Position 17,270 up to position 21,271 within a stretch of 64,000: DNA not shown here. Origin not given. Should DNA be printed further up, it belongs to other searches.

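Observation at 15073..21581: NuoE-like, NuoF-like and [2Fe-2S + GltD + NuoG/MopB-like] operon: FdsGBA-like layout rewired into a putative Bfu/Stn-type NAD(P)H-ferredoxin enzyme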

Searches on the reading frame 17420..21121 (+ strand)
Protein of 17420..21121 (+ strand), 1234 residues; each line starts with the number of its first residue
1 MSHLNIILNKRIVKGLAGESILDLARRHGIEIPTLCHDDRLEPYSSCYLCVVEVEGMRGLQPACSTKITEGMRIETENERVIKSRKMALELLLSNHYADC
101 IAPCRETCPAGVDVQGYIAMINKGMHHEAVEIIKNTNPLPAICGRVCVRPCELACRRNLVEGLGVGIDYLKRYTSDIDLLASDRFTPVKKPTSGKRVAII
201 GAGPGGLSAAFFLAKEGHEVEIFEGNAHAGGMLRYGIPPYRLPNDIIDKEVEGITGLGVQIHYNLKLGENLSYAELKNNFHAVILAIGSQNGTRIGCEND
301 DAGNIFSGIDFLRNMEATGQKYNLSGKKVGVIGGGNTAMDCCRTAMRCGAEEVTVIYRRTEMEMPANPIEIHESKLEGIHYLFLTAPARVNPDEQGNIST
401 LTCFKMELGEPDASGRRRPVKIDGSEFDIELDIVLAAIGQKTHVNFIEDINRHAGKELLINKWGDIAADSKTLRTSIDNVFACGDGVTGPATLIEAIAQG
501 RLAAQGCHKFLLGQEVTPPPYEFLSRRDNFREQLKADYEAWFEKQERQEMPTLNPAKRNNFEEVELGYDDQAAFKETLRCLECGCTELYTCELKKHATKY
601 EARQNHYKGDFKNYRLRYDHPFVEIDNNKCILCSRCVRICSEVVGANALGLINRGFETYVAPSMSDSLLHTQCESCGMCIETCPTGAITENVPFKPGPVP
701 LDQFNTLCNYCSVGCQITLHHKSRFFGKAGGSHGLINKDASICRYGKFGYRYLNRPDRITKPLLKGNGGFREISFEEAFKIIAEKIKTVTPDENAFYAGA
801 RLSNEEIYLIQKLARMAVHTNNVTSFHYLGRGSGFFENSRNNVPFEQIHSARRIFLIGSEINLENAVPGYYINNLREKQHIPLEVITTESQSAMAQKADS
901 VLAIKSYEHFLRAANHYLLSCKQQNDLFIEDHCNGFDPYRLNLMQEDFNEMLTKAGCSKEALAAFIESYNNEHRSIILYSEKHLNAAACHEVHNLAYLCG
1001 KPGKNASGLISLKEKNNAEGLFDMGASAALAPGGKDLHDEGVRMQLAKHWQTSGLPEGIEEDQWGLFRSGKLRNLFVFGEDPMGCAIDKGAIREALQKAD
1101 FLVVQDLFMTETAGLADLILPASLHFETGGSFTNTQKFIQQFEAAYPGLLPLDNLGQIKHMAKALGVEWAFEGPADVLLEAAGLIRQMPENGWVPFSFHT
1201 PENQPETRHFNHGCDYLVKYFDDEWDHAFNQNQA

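Call 6: search_protein_families(library=pfam, proteins=[window:17420-21121:+], max_evalue=0.01)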
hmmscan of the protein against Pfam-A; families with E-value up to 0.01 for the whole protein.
window:17420-21121:+ (1234 aa): 27 families (the best 25 are shown)
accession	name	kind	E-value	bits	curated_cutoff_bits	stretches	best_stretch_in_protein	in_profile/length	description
PF00384.28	Molybdopterin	-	6.6e-33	114.6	24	1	758-1147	1-335/353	Molybdopterin oxidoreductase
PF07992.20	Pyr_redox_2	-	2.3e-32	113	26.1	1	196-500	2-291/291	Pyridine nucleotide-disulphide oxidoreductase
PF14691.11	Fer4_20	-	9.2e-18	64.5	25.8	1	100-177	27-107/113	Dihydroprymidine dehydrogenase domain II, 4Fe-4S cluster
PF13510.11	Fer2_4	-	9.6e-16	58.1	22.8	1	4-78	4-81/82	2Fe-2S iron-sulfur cluster binding domain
PF22117.2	Fer4_Nqo3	-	3.5e-11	43.6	27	1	621-689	2-67/67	NADH-quinone oxidoreductase subunit 3, ferredoxin-like domain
PF13738.12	Pyr_redox_3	-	8.2e-10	38.8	30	1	321-484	159-305/305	Pyridine nucleotide-disulphide oxidoreductase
PF13450.12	NAD_binding_8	-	5.8e-09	36.5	21.9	1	199-234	1-36/68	NAD(P)-binding Rossmann-like domain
PF00070.33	Pyr_redox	-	3.7e-08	34.2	22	1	328-401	1-77/82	Pyridine nucleotide-disulphide oxidoreductase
PF12838.12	Fer4_7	-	8e-06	26.7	27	1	629-687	1-52/52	4Fe-4S dicluster domain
PF13241.12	NAD_binding_7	-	8.9e-06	26.7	22.1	1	323-378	4-57/104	Putative NAD(P)-binding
PF14697.11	Fer4_21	-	1.3e-05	25.7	35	1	624-689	2-58/59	4Fe-4S dicluster domain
PF04879.21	Molybdop_Fe4S4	-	5.1e-05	23.6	22.7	1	705-754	5-54/55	Molybdopterin oxidoreductase Fe4S4 domain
PF12831.13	FAD_oxidored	-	5.7e-05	23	27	1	197-248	2-53/416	FAD dependent oxidoreductase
PF01266.30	DAO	-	0.00019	21.5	27.9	1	196-231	1-44/353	FAD dependent oxidoreductase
PF12837.12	Fer4_6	-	0.00021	21.5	25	1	622-642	1-21/24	4Fe-4S binding domain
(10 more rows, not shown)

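Call 7: search_protein_families(library=ncbifam, proteins=[window:17420-21121:+], max_evalue=0.001)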
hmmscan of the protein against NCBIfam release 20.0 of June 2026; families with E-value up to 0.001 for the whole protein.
window:17420-21121:+ (1234 aa): 81 families (the best 25 are shown)
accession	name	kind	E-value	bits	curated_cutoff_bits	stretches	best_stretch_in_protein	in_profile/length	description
NF009454.0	PRK12814.1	equivalog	2.3e-193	644.2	916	1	1-643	1-631/657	putative NADPH-dependent glutamate synthase small subunit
NF009410.0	PRK12771.1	subfamily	5.9e-146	487.3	516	1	76-591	22-520/566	NAD(P)-binding protein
NF009414.0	PRK12778.1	equivalog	3.2e-117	392.7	1103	1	99-511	333-749/752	bifunctional dihydroorotate dehydrogenase B NAD binding subunit/NADPH-dependent glutamate synthase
TIGR03315.1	Se_ygfK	equivalog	7.9e-100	334.7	835.3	1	77-585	423-888/1012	putative selenate reductase subunit YgfK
TIGR01316.1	gltA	equivalog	2.4e-96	323.3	471.75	1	100-511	34-449/449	NADPH-dependent glutamate synthase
TIGR01318.1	gltD_gamma_fam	subfamily_domain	2.8e-88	296.5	482.95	1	102-511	48-465/467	glutamate synthase, small subunit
NF010590.0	PRK13984.1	equivalog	4.8e-86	289.2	946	1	102-514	196-609/611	putative oxidoreductase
NF009408.0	PRK12769.1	equivalog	6.1e-86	289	1003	1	104-512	236-652/659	formate-dependent uric acid utilization protein AegA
NF009413.0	PRK12775.1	equivalog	2.7e-84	283.7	1895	1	99-512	335-755/1006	putative trifunctional 2-polyprenylphenol hydroxylase/glutamate synthase subunit beta/ferritin domain-containing protein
TIGR01973.1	NuoG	equivalog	2.3e-79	267.8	470.05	2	587-1146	100-590/606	NADH-quinone oxidoreductase subunit NuoG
TIGR01591.1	Fdh-alpha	equivalog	8.4e-77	258.8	666.25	1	706-1186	1-499/672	formate dehydrogenase subunit alpha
NF009451.0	PRK12809.1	equivalog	5.1e-75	253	1154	1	101-506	216-629/639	formate-dependent uric acid utilization protein YgfT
NF009415.0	PRK12779.1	equivalog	2.2e-73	247.6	1519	1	106-506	212-621/944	putative bifunctional glutamate synthase subunit beta/2-polyprenylphenol hydroxylase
NF009409.0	PRK12770.1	subfamily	7.7e-66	222.6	343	1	189-514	13-353/360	putative glutamate synthase subunit beta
NF005895.0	PRK07860.1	equivalog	3.5e-62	210.6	802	3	623-824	158-357/811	NADH-quinone oxidoreductase subunit G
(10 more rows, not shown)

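Call 8: search_solved_structures(query=window:17420-21121:+, max_evalue=1e-10)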
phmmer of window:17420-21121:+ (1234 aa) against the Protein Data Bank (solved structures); distinct sequences matched with E-value up to 1e-10: 84 (the best 60 are shown).
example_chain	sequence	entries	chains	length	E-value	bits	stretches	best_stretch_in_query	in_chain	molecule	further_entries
9bov_A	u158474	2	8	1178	1.3e-228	765.2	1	9-1172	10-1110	Molybdopterin oxidoreductase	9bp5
8oh5_C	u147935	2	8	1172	4e-219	733.8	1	1-835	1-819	Formate dehydrogenase-O, major subunit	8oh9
9n5u_A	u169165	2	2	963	5.2e-179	600.9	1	17-815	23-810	NfnA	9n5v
4ylf_B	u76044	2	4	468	2.2e-91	310.6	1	103-514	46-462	Dihydropyrimidine dehydrogenase subunit A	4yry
5jca_L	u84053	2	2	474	8.3e-82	278.9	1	102-512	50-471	NADH-dependent Ferredoxin:NADP Oxidoreductase (NfnI) subunit alpha | NADH-dependent Ferredoxin:NADP Oxidoreductase subunit alpha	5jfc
9wxb_B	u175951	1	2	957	8.5e-79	268.9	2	619-1183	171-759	Formate dehydrogenase alpha subunit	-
6tg9_A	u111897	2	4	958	3.2e-76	260.4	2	598-1183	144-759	Formate dehydrogenase subunit alpha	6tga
7vw6_A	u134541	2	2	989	3e-73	250.5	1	618-1190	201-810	Formate dehydrogenase | Tungsten-containing formate dehydrogenase alpha subunit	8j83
7e5z_A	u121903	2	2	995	3.1e-73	250.5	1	618-1190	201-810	Formate dehydrogenase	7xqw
8rqz_C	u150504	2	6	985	5.9e-71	243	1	703-1184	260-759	Probable oxidoreductase YjgC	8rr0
9gzq_A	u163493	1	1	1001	6.2e-71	242.9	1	703-1184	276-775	Probable oxidoreductase YjgC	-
5vj7_A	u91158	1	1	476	1e-67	232.2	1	102-511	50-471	Oxidoreductase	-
2vdc_G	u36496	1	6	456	2.5e-67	231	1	95-514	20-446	GLUTAMATE SYNTHASE [NADPH] SMALL CHAIN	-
6s6s_G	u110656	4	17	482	2.6e-67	230.9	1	95-514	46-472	Glutamate synthase [NADPH] small chain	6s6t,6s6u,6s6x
7t2r_A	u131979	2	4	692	1.1e-51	179.1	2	585-828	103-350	NiFe hydrogenase subunit A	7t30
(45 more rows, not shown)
